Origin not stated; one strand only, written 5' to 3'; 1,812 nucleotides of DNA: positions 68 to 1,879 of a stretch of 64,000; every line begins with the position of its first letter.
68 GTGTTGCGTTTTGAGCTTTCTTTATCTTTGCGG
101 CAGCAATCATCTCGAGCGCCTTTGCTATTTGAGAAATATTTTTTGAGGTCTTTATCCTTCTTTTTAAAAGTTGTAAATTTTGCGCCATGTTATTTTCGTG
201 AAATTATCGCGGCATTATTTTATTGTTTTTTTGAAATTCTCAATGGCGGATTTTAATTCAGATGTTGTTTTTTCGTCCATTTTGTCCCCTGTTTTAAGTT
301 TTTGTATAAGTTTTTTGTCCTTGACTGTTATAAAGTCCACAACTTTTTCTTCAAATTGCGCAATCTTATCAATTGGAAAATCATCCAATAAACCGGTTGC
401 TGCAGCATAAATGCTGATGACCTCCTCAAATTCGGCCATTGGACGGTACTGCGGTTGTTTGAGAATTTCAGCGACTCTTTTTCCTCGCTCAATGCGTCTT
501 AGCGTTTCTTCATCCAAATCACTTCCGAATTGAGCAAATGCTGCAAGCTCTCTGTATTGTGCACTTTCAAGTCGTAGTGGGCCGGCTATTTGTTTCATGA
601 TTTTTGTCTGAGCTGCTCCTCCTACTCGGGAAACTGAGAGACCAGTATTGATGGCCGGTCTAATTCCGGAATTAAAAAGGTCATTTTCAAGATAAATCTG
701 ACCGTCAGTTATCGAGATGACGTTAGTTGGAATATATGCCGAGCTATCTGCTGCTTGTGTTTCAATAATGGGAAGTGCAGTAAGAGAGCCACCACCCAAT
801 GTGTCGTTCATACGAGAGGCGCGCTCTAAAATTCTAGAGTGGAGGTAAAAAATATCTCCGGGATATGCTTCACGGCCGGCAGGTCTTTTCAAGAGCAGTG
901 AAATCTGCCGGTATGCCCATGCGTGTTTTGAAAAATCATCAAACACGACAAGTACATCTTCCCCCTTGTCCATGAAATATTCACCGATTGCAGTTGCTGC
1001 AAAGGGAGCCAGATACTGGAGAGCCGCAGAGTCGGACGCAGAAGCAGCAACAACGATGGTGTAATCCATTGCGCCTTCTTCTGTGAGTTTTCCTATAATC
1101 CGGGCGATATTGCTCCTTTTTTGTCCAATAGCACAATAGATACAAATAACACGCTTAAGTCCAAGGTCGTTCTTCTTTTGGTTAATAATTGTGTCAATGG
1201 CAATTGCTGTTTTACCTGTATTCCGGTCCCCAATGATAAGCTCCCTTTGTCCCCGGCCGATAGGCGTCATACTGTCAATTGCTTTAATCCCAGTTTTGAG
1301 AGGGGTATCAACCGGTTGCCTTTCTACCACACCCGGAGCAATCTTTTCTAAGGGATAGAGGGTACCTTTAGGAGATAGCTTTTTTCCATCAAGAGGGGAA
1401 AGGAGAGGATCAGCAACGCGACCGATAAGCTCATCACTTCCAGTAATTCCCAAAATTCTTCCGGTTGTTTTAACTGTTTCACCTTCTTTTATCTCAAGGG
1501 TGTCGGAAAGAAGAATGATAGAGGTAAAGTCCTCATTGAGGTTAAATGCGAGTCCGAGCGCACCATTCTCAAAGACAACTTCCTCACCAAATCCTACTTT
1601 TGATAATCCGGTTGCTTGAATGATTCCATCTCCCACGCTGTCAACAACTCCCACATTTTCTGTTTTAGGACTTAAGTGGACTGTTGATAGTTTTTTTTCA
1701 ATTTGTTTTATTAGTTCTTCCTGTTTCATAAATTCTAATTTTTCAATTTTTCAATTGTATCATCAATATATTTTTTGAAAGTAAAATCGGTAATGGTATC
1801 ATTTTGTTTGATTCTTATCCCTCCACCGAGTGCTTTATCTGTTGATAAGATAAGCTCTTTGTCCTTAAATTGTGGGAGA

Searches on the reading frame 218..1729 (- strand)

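Call 29: search_protein_families(library=pfam, proteins=[window:218-1729:-], max_evalue=0.00001)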
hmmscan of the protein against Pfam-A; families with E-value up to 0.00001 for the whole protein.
window:218-1729:- (504 aa): 3 families
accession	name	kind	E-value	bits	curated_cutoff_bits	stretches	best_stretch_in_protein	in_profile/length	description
PF00006.31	ATP-synt_ab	-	3.3e-80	269.1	29.5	1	147-367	1-213/213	ATP synthase alpha/beta family, nucleotide-binding domain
PF00306.32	ATP-synt_ab_C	-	5e-44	150.1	27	1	374-499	1-126/126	ATP synthase alpha/beta chain, C terminal domain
PF02874.29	ATP-synt_ab_N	-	6.6e-06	27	20.9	0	23-90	2-69/69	ATP synthase alpha/beta family, beta-barrel domain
